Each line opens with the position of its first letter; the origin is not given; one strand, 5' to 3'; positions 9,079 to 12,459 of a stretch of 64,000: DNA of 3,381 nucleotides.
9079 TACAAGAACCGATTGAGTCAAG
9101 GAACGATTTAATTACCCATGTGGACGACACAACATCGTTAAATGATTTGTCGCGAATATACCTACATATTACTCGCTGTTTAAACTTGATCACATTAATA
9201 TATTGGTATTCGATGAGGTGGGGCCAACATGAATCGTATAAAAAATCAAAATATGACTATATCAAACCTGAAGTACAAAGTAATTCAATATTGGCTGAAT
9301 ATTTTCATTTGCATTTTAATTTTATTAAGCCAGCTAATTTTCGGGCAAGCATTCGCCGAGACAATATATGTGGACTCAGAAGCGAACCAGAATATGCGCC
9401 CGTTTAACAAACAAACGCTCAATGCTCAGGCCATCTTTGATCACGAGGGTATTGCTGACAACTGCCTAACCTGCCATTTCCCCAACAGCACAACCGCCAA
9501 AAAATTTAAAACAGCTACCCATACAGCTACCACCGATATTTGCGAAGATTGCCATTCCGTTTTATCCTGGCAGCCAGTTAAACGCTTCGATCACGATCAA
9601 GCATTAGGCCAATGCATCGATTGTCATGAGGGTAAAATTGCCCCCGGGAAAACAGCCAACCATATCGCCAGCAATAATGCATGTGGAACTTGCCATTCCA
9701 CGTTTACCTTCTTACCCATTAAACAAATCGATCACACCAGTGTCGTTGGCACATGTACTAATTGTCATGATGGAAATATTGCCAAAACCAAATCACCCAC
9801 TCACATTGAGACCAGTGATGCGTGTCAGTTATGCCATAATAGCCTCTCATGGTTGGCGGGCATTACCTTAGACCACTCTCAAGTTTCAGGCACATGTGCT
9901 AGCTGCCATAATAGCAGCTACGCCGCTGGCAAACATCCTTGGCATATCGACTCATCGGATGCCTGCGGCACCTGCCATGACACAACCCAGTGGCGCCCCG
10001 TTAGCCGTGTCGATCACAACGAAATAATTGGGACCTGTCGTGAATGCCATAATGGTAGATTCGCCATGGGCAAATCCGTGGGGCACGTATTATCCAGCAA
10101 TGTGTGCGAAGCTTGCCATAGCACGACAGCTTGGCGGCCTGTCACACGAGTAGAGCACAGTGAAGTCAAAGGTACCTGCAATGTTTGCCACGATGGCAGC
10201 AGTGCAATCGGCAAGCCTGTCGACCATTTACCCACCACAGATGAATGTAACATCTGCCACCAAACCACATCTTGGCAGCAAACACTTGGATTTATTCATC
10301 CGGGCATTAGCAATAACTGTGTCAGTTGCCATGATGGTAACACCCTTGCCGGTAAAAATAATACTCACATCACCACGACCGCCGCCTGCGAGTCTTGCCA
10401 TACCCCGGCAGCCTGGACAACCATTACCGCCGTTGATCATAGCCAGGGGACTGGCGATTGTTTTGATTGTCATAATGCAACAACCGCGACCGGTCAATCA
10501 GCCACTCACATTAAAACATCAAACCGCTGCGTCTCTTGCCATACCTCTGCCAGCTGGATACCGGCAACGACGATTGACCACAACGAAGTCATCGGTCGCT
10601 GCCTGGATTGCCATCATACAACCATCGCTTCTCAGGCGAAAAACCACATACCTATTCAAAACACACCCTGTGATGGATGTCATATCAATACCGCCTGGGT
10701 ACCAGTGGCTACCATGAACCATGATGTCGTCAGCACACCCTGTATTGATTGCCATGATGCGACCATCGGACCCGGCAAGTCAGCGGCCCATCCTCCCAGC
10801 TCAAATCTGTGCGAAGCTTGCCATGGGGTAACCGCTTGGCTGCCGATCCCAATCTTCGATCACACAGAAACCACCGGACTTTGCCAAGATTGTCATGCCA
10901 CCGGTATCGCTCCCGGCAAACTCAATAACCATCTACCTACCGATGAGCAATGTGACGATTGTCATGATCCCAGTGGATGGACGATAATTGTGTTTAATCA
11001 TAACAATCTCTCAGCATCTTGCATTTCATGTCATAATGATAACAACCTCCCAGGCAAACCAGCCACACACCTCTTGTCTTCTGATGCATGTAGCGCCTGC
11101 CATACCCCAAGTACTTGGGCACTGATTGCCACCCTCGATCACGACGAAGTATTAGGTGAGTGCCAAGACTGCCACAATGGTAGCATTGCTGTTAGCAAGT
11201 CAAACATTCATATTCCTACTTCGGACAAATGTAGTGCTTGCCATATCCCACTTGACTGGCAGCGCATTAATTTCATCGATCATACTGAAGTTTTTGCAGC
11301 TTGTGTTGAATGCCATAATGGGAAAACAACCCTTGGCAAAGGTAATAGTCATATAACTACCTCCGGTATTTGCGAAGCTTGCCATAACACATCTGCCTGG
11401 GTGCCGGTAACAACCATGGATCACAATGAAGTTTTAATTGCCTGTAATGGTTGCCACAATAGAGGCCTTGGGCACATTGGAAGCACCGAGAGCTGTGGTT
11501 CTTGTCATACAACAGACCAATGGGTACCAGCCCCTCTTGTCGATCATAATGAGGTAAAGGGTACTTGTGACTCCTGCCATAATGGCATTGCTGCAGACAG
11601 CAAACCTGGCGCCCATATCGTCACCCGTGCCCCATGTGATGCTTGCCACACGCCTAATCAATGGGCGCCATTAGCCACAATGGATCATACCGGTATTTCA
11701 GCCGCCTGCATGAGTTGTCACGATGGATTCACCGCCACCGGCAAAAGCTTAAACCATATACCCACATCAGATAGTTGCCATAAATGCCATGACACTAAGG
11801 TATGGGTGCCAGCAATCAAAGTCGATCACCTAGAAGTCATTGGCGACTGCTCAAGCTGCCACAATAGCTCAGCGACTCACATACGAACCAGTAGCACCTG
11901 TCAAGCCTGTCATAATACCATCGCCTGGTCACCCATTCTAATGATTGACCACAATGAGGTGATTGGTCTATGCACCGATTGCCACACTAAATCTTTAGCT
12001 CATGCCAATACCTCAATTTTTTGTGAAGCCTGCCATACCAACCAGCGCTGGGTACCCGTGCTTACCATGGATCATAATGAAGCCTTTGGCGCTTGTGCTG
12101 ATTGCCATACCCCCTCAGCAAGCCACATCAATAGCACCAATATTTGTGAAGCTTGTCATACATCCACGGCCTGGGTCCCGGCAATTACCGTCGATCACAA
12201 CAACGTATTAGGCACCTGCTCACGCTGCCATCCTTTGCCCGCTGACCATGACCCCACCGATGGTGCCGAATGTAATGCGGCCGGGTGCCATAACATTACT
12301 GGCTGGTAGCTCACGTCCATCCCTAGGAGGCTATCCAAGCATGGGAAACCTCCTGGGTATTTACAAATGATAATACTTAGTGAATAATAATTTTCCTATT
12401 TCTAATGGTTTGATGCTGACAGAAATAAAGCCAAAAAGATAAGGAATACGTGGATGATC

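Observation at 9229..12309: Secreted giant cytochrome c with about 41 hemes, built from tandem doubled-CxxCH repeats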

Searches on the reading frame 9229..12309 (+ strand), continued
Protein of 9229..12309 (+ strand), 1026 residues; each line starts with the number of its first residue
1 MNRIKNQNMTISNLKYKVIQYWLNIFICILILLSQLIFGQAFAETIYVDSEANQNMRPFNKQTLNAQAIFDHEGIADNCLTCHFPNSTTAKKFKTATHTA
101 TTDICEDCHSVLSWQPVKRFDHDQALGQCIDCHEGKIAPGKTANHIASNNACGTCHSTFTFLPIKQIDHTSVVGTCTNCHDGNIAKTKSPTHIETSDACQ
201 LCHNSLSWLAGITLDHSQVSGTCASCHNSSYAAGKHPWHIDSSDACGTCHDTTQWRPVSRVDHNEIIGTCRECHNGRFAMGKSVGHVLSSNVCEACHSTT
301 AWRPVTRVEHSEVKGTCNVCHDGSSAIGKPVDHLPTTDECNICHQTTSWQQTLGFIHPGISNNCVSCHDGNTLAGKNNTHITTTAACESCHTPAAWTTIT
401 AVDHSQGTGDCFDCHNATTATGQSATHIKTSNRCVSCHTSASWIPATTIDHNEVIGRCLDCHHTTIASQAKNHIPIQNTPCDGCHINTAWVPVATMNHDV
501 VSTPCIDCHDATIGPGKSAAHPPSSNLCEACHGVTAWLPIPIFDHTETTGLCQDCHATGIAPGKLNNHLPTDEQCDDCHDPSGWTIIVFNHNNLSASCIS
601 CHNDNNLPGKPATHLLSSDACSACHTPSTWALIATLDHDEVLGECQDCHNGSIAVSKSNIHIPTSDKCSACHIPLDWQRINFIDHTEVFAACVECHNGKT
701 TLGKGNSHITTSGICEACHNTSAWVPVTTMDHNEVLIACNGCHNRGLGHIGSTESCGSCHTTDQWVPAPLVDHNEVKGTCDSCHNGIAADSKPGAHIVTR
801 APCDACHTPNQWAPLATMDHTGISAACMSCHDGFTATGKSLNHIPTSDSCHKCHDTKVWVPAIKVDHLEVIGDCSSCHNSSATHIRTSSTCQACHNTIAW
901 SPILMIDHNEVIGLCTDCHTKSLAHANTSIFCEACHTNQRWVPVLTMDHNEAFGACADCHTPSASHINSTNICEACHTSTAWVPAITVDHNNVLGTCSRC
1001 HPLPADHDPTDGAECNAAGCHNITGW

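Call 72: find_encoding_contigs(protein=P0058, flank=10000, max_places=2)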
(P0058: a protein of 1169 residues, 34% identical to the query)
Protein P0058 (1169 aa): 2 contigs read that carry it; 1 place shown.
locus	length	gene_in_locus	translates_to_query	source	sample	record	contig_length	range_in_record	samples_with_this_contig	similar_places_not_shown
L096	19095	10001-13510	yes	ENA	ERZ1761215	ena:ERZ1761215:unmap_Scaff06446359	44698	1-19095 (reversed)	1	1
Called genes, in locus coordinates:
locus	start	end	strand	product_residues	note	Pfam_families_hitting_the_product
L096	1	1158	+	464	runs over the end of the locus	PF00083:Sugar_tr (weak), PF07690:MFS_1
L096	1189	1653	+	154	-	PF00436:SSB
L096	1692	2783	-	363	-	-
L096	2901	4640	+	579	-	PF08238:Sel1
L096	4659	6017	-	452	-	PF00037:Fer4 (weak), PF12797:Fer4_2 (weak), PF12837:Fer4_6 (weak), PF13237:Fer4_10, PF14697:Fer4_21, PF07992:Pyr_redox_2, PF13738:Pyr_redox_3, PF00070:Pyr_redox (weak), +10 more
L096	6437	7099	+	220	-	PF23914:TPR_CcmH_CycH, PF09976:TPR_21 (faint), PF14559:TPR_19 (faint), PF21033:RMD1-3 (faint), PF07719:TPR_2 (faint), PF13181:TPR_8 (faint), PF13428:TPR_14 (faint)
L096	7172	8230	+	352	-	-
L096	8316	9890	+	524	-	PF02085:Cytochrom_CIII (faint), PF14522:Cytochrome_C7 (faint), PF14537:Cytochrom_c3_2 (weak)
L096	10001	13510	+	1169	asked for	PF02085:Cytochrom_CIII (faint), PF09699:Paired_CXXCH_1 (faint), PF14522:Cytochrome_C7 (faint), PF14537:Cytochrom_c3_2 (faint), PF22113:Mtrc-MtrF_II-IV_dom (weak)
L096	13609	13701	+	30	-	-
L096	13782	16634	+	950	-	PF07504:FTP, PF02868:Peptidase_M4_C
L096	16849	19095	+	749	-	?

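Call 73: find_encoding_contigs(protein=P0046, flank=10000, max_places=2)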
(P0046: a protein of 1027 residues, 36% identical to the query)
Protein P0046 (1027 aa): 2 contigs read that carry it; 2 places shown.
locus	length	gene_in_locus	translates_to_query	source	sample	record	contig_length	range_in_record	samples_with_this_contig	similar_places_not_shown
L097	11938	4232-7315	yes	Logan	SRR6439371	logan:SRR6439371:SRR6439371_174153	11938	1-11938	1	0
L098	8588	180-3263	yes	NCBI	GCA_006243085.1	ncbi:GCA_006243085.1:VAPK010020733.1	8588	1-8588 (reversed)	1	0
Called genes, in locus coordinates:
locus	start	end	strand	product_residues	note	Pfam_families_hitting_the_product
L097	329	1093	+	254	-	PF23914:TPR_CcmH_CycH, PF14559:TPR_19 (faint), PF13428:TPR_14 (faint)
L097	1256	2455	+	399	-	-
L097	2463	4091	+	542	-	PF02085:Cytochrom_CIII (faint), PF14522:Cytochrome_C7 (faint), PF14537:Cytochrom_c3_2 (weak)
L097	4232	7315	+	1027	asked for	PF02085:Cytochrom_CIII (faint), PF14537:Cytochrom_c3_2 (faint), PF09699:Paired_CXXCH_1 (faint), PF22113:Mtrc-MtrF_II-IV_dom (faint), PF14522:Cytochrome_C7 (weak)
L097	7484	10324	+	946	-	PF07504:FTP (weak), PF01447:Peptidase_M4, PF02868:Peptidase_M4_C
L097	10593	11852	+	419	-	PF00041:fn3 (faint), PF02085:Cytochrom_CIII (faint), PF14537:Cytochrom_c3_2 (faint), PF14522:Cytochrome_C7 (weak)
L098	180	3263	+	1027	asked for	PF02085:Cytochrom_CIII (faint), PF14537:Cytochrom_c3_2 (faint), PF09699:Paired_CXXCH_1 (faint), PF22113:Mtrc-MtrF_II-IV_dom (faint), PF14522:Cytochrome_C7 (weak)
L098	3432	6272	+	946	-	PF07504:FTP (weak), PF01447:Peptidase_M4, PF02868:Peptidase_M4_C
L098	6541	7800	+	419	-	PF00041:fn3 (faint), PF02085:Cytochrom_CIII (faint), PF14537:Cytochrom_c3_2 (faint), PF14522:Cytochrome_C7 (weak)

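Call 74: search_protein_representatives(protein=window:9229-12306:+)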
Query: 1026 residues. Proteins with E-value up to 0.001 (for the whole library): 1966; up to 1e-10: 1167; up to 1e-30: 417. The best 150 are listed.
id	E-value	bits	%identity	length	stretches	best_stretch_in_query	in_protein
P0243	0.0e+00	2840.0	46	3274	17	162-464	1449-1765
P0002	0.0e+00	1177.1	48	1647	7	114-445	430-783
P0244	0.0e+00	1128.9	40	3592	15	140-510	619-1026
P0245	0.0e+00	1128.3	42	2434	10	70-392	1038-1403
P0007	4.9e-286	968.5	49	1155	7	166-463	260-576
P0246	2.0e-261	887.0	39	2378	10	93-406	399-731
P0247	2.6e-261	886.7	40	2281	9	119-500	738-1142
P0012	1.9e-252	857.3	43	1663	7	128-401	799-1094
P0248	1.8e-238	811.0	41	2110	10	151-534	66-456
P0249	1.3e-215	735.3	39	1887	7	94-416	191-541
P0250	2.8e-213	727.6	42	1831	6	68-512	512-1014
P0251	6.0e-206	703.3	38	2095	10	129-671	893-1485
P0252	4.6e-198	677.2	44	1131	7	188-428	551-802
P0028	7.4e-198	676.5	46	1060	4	158-438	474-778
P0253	1.3e-191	655.9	40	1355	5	187-557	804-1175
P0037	3.8e-183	627.8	46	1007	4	159-447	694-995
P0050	1.7e-169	582.6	46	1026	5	158-357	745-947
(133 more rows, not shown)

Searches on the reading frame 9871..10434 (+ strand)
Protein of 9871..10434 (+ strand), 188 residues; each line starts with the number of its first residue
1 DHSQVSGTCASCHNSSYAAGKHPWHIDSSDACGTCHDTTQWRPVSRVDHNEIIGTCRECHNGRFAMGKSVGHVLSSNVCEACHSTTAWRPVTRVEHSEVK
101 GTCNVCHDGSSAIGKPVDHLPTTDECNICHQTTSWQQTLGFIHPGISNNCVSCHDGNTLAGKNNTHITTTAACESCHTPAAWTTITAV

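Call 67: predict_structure(alignment_id=A3)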
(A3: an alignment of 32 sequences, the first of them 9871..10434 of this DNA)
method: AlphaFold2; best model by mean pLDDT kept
length: 188 residues; sequences in the alignment: 32
mean_pLDDT: 62.3   pTM: 0.32
mean pLDDT of the five models: 62.3, 55.9, 55.5, 46.5, 36.3
residues with pLDDT >= 90: 0; 70-90: 7; 50-70: 175; < 50: 6
segments of 3 or more residues with pLDDT < 50: 64-68
pLDDT, mean of each block of 10 residues (from residue 1): 66 63 62 64 65 59 52 57 61 65 65 59 66 64 62 62 63 67 62
secondary structure, 60 per line:
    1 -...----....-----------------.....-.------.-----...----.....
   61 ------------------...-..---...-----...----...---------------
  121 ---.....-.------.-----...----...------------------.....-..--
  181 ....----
elements in order: H9-12 H30-34 H56-60 E88-90 H124-128 H171-175 E181-184

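Call 71: fold_search(model_id=the predicted structure, library=pdb)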
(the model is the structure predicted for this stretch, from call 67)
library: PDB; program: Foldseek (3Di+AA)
matches with E <= 10: 0; with E <= 0.001: 0
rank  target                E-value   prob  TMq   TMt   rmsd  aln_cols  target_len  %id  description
